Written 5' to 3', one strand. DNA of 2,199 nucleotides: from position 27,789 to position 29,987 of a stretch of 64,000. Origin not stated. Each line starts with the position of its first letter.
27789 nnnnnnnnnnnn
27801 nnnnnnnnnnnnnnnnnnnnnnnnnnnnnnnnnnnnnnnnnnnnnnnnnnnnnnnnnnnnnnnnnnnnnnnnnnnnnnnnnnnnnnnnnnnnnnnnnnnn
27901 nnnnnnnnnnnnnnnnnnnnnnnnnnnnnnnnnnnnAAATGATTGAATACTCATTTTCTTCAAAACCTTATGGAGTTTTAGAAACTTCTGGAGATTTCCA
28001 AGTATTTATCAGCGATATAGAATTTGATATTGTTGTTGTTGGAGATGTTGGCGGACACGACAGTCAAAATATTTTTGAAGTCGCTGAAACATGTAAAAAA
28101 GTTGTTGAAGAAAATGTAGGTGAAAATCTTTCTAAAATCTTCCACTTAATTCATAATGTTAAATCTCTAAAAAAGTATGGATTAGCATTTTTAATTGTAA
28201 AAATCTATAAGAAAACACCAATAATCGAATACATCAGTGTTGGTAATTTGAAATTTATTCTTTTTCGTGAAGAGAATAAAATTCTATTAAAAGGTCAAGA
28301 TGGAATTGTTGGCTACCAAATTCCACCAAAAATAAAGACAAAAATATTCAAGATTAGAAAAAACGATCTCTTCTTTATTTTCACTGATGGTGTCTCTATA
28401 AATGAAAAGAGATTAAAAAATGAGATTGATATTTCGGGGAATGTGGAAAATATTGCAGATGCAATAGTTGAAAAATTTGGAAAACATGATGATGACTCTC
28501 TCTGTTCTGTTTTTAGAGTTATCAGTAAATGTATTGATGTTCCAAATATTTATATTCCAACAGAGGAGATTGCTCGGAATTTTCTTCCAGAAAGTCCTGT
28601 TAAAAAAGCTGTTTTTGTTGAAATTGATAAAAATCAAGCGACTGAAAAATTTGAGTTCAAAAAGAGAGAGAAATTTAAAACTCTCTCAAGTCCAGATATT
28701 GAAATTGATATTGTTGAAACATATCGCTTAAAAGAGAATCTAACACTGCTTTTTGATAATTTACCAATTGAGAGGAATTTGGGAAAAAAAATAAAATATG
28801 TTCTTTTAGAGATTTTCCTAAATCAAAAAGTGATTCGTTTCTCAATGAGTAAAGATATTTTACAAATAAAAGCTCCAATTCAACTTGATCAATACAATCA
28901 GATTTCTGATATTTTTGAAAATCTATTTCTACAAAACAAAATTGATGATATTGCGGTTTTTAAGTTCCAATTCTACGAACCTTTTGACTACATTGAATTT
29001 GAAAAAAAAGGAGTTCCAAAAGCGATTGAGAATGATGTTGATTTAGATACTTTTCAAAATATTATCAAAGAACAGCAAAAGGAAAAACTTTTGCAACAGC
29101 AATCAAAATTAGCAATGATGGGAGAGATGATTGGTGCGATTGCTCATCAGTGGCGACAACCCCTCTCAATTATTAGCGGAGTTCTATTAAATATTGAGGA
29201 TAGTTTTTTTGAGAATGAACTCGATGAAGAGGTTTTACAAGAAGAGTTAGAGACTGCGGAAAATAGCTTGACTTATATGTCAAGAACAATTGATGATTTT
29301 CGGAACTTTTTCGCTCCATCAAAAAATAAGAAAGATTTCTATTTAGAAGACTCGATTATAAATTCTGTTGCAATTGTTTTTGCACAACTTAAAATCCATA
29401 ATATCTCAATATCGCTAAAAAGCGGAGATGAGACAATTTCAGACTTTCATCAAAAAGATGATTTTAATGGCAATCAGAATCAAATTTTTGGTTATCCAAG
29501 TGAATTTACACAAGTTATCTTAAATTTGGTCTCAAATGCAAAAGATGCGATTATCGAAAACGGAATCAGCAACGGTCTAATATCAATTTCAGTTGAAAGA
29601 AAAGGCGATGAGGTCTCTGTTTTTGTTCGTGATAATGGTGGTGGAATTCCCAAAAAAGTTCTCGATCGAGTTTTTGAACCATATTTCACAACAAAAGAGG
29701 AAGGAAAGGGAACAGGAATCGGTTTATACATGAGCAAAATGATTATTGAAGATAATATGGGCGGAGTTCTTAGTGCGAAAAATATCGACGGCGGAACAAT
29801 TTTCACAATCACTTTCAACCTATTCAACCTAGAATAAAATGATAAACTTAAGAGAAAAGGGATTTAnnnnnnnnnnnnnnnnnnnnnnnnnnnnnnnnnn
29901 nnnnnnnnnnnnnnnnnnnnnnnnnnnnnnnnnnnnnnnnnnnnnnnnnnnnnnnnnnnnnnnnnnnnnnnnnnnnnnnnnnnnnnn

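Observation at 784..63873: Massively over-represented 10-mer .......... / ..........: candidate DNA uptake, Chi or KOPS-type genomic signal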

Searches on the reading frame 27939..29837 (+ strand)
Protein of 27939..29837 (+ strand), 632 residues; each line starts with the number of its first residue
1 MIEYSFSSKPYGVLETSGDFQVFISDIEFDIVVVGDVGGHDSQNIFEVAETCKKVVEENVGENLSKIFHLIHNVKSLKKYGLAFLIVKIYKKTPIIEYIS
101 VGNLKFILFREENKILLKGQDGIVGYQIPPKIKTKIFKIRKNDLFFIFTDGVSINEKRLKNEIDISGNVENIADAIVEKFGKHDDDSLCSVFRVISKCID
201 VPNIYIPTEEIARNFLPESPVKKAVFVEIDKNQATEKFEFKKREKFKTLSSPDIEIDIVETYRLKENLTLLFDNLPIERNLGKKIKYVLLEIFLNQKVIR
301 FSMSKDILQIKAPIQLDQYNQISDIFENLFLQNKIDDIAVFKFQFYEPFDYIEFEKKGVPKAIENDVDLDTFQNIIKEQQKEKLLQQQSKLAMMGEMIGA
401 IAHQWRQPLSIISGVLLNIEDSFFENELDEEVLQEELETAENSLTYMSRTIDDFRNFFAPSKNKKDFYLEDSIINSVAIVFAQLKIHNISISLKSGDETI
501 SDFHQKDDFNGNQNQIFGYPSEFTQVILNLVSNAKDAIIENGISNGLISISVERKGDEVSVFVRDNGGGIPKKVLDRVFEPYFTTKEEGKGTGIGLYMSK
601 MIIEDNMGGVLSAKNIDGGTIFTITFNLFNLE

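Call 10: search_protein_families(library=ncbifam, proteins=[window:27939-29837:+])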
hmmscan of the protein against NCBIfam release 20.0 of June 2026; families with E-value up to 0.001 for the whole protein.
window:27939-29837:+ (632 aa): 66 families (the best 25 are shown)
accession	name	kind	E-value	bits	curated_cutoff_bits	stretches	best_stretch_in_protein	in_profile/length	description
NF008468.0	PRK11360.1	equivalog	6e-32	110.8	646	1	372-628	374-608/616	two-component system sensor histidine kinase AtoS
NF007688.0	PRK10364.1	equivalog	8.2e-27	94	479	1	379-625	225-448/460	two-component system sensor histidine kinase ZraS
NF047497.1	HK_LIC_12097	equivalog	5.6e-24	84.5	500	1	369-627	125-365/367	LIC_12097 family sensor histidine kinase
NF038348.1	T2SS_HK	subfamily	3.2e-23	82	450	1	514-626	463-571/574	histidine kinase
NF053867.1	SprKinKinDBac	equivalog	4.7e-21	74.8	775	1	378-626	270-495/500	sporulation kinase KinD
NF041777.1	sens_FixL_Rhizob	equivalog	5.8e-21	74.7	850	1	375-627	245-480/485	sensor protein FixL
NF010076.0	PRK13557.1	subfamily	7.7e-21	74.1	631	1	376-626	145-392/540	histidine kinase famiy protein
NF047794.1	HisKinPtgB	equivalog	3.3e-19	68.6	1000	1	379-625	429-652/656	two-component system sensor histidine kinase PgtB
NF046020.1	HisKinCckABruc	equivalog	1.5e-18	66.1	1000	1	521-625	589-704/868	cell cycle histidine kinase CckA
NF010411.0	PRK13837.1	equivalog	1.9e-18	65.9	647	1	509-625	547-672/828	two-component system VirA-like sensor kinase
NF052574.1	HisKinEspCMyxo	equivalog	2.6e-18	65.6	1200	1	511-624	519-633/785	serine histidine kinase EspC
NF040750.1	tetrathio_HK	equivalog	2.1e-17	62.8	750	1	378-610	322-536/555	tetrathionate respiration histidine kinase TtrS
NF052573.1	HisKinEspAMyxo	equivalog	2.3e-17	62.3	1400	1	519-625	500-608/755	serine histidine kinase EspA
TIGR02916.1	PEP_his_kin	equivalog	1.6e-16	60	300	1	512-625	569-677/679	XrtA/PEP-CTERM system histidine kinase PrsK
NF006800.0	PRK09303.1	equivalog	3.5e-16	59.1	342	1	378-629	138-378/383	histidine kinase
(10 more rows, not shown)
